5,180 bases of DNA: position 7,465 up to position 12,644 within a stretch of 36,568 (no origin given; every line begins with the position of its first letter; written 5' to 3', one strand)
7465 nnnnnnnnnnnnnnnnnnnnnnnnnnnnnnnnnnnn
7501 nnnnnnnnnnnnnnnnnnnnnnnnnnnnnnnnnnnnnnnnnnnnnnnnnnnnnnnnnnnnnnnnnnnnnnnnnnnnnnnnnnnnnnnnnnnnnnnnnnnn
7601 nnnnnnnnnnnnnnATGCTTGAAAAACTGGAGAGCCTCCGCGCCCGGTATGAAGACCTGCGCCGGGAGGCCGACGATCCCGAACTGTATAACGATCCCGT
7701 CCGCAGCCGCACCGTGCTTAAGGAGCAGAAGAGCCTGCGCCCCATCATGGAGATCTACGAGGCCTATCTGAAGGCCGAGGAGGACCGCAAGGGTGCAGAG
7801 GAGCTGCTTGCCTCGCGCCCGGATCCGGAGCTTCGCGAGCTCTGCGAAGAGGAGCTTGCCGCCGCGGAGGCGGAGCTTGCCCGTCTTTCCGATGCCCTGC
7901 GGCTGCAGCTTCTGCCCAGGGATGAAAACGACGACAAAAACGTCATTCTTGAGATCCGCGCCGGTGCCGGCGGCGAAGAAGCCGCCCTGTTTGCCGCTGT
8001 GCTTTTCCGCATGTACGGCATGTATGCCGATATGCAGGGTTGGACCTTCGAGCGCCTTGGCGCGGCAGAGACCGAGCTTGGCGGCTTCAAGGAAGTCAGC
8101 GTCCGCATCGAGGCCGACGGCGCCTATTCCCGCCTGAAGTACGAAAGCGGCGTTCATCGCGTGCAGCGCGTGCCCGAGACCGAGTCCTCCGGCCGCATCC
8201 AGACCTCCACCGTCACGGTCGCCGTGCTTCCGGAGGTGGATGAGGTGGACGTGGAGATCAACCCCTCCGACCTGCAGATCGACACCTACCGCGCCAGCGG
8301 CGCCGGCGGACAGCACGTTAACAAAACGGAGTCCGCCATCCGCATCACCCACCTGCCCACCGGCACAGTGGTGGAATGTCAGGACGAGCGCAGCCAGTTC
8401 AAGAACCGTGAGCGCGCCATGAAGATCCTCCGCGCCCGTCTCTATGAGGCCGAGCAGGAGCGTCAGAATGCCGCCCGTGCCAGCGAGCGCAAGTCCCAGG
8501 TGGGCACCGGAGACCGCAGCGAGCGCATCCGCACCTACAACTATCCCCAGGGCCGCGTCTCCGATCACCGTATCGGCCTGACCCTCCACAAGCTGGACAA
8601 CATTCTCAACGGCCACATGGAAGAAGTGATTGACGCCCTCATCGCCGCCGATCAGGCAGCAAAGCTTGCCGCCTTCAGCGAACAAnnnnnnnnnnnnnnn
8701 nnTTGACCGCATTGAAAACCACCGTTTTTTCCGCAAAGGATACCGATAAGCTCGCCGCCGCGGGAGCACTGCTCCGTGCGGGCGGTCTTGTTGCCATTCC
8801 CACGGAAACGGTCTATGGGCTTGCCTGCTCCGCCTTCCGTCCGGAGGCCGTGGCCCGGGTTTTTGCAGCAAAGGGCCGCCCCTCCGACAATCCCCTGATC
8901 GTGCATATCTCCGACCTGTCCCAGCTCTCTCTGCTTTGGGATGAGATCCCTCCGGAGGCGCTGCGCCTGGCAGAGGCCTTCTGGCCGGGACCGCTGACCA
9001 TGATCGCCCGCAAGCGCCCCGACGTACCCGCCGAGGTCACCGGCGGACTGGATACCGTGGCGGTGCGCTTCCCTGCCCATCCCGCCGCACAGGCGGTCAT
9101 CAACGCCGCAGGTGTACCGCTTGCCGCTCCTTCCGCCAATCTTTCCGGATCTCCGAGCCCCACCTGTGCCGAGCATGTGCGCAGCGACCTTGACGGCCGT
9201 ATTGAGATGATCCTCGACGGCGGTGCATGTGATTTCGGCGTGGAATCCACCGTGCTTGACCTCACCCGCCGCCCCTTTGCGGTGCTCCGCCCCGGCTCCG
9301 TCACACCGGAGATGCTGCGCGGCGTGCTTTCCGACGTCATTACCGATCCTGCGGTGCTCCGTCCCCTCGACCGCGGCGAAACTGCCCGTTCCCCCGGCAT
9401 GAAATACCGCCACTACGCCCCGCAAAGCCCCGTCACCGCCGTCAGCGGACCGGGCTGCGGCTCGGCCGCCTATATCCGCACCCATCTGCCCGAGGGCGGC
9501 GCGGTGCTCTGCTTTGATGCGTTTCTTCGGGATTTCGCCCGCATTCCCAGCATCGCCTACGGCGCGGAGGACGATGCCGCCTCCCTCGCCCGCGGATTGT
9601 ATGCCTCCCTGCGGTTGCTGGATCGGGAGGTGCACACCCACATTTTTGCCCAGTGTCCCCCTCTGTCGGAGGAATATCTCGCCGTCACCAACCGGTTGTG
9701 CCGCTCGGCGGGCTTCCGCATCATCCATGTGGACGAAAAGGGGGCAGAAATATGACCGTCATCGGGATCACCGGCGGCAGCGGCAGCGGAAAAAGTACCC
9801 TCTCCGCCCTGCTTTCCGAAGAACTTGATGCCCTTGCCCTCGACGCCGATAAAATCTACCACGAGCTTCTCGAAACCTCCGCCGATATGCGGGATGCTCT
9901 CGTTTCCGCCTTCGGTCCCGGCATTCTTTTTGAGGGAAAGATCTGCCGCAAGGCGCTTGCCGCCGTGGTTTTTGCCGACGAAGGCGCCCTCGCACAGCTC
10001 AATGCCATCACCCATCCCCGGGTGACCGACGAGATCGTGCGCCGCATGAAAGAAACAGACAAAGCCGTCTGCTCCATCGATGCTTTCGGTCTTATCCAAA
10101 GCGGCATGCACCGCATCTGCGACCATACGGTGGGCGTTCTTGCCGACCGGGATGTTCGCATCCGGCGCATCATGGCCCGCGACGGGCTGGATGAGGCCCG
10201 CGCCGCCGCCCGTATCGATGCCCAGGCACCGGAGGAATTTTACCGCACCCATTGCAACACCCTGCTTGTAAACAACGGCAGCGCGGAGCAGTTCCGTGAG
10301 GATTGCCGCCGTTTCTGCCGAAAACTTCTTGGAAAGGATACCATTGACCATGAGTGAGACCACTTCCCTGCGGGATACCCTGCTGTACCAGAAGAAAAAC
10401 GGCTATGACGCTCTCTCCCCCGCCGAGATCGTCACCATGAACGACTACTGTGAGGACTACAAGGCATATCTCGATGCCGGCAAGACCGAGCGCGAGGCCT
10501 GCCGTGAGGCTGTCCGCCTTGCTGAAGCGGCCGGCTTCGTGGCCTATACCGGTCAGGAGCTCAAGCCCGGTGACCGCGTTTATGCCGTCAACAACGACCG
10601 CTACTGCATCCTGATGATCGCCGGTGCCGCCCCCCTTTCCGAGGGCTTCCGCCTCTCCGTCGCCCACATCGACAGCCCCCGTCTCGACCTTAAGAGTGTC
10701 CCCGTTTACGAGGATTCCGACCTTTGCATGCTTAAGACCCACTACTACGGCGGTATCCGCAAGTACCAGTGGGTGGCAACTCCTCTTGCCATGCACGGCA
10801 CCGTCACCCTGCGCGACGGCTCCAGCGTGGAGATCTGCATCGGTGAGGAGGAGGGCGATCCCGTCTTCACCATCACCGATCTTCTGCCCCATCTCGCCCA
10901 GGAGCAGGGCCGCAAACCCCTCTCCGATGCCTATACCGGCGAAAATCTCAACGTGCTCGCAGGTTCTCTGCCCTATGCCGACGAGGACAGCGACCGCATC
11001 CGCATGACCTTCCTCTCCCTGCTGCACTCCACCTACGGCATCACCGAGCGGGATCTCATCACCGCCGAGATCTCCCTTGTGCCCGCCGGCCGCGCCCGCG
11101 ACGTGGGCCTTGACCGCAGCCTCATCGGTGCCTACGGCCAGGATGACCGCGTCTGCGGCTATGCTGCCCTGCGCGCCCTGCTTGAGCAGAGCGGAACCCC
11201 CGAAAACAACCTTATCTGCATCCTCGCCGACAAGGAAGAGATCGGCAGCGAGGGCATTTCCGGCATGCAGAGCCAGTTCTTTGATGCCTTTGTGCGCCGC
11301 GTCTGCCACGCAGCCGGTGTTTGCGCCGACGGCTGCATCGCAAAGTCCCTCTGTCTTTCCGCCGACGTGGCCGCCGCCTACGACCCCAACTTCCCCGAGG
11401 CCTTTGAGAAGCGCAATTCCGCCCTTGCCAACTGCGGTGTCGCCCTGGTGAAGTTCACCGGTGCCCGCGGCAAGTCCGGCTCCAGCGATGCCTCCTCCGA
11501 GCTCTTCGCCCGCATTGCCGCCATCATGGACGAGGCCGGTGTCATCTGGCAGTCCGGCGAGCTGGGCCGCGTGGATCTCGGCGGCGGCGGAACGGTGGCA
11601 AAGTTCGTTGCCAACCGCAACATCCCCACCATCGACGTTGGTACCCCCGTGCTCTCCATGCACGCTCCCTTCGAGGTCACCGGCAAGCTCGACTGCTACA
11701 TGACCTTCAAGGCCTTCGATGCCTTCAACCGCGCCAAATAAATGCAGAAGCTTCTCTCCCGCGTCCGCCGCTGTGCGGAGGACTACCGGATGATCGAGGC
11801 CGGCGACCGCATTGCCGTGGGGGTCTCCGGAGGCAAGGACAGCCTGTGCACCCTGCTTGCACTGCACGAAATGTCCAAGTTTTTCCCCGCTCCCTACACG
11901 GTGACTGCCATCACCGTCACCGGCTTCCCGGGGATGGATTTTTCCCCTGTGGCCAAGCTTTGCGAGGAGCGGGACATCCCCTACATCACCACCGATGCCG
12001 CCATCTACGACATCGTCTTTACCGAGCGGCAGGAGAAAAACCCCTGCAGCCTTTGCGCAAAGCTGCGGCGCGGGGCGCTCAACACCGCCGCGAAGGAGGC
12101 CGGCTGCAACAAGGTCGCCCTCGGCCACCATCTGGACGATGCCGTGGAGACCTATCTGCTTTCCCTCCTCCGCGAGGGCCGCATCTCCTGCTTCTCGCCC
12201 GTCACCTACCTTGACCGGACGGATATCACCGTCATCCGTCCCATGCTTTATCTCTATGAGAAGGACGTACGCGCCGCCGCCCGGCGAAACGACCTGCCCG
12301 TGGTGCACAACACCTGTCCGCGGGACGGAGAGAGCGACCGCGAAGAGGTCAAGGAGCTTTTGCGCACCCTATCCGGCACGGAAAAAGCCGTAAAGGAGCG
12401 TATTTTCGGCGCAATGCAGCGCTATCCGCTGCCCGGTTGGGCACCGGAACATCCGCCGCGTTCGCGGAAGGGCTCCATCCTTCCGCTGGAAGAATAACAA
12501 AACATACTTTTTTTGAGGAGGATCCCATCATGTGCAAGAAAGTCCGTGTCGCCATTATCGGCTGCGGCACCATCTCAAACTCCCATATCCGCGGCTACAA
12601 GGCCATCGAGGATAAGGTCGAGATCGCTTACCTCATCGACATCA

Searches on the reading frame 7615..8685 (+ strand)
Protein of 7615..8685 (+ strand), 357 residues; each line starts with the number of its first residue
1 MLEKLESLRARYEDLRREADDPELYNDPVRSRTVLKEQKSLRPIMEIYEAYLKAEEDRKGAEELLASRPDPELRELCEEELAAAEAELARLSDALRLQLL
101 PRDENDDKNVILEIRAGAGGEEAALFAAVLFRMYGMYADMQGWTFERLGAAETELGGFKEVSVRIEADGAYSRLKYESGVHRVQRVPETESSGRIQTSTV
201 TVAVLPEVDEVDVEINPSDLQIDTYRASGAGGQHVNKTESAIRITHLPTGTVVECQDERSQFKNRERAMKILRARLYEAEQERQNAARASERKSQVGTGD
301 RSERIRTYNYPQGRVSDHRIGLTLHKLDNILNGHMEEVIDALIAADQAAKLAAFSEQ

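Call 35: search_protein_families(library=pfam, proteins=[window:7615-8685:+], max_evalue=0.00001)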
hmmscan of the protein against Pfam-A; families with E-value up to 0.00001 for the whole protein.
window:7615-8685:+ (357 aa): 2 families
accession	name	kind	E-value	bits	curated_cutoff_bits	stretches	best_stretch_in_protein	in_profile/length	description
PF03462.23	PCRF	-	2.4e-69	233.5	24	1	9-202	2-194/194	PCRF domain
PF00472.26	RF-1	-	8e-47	158.4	35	1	209-319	1-116/116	RF-1 domain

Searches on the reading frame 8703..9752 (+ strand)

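Call 35: search_protein_families(library=pfam, proteins=[window:8703-9752:+], max_evalue=0.00001)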
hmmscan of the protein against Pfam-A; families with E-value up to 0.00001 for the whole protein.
window:8703-9752:+ (350 aa): 2 families
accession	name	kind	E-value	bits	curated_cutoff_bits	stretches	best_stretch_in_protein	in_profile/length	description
PF01300.24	Sua5_yciO_yrdC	-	3.8e-62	209.4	25.1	1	23-198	2-178/178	Telomere recombination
PF03481.19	Sua5_C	-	1.2e-22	81.3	22.9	1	200-337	1-136/136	Threonylcarbamoyl-AMP synthase, C-terminal domain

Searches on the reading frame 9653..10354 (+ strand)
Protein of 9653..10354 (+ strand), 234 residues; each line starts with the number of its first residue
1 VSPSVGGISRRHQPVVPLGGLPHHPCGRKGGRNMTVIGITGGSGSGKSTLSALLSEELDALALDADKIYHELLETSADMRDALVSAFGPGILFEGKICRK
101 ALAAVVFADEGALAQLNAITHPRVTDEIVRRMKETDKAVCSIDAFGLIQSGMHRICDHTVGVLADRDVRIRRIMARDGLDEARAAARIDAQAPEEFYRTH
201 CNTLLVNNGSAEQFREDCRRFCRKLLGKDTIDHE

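Call 35: search_protein_families(library=pfam, proteins=[window:9653-10354:+], max_evalue=0.00001)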
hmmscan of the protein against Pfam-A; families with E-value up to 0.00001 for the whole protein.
window:9653-10354:+ (234 aa): 2 families
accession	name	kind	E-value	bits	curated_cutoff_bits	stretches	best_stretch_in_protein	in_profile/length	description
PF01121.26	CoaE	-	6e-37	127.5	27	1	36-212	2-179/180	Dephospho-CoA kinase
PF13189.12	Cytidylate_kin2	-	5.2e-06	27.2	28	0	36-200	1-157/176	Cytidylate kinase-like family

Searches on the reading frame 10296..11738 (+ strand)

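Call 36: search_protein_families(library=pfam, proteins=[window:10296-11738:+], max_evalue=0.00001)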
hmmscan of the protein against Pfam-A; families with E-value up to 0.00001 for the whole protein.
window:10296-11738:+ (481 aa): 1 family
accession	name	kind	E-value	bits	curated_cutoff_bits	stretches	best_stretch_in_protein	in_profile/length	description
PF02127.20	Peptidase_M18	-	7.3e-81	272.6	24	1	58-477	1-431/432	Aminopeptidase I zinc metalloprotease (M18)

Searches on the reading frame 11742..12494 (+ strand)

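Call 36: search_protein_families(library=pfam, proteins=[window:11742-12494:+], max_evalue=0.00001)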
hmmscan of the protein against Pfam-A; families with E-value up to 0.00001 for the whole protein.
window:11742-12494:+ (251 aa): 1 family
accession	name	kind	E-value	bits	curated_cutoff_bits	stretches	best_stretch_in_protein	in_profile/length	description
PF01171.26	ATP_bind_3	-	1e-16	61.6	27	1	24-192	2-168/182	PP-loop family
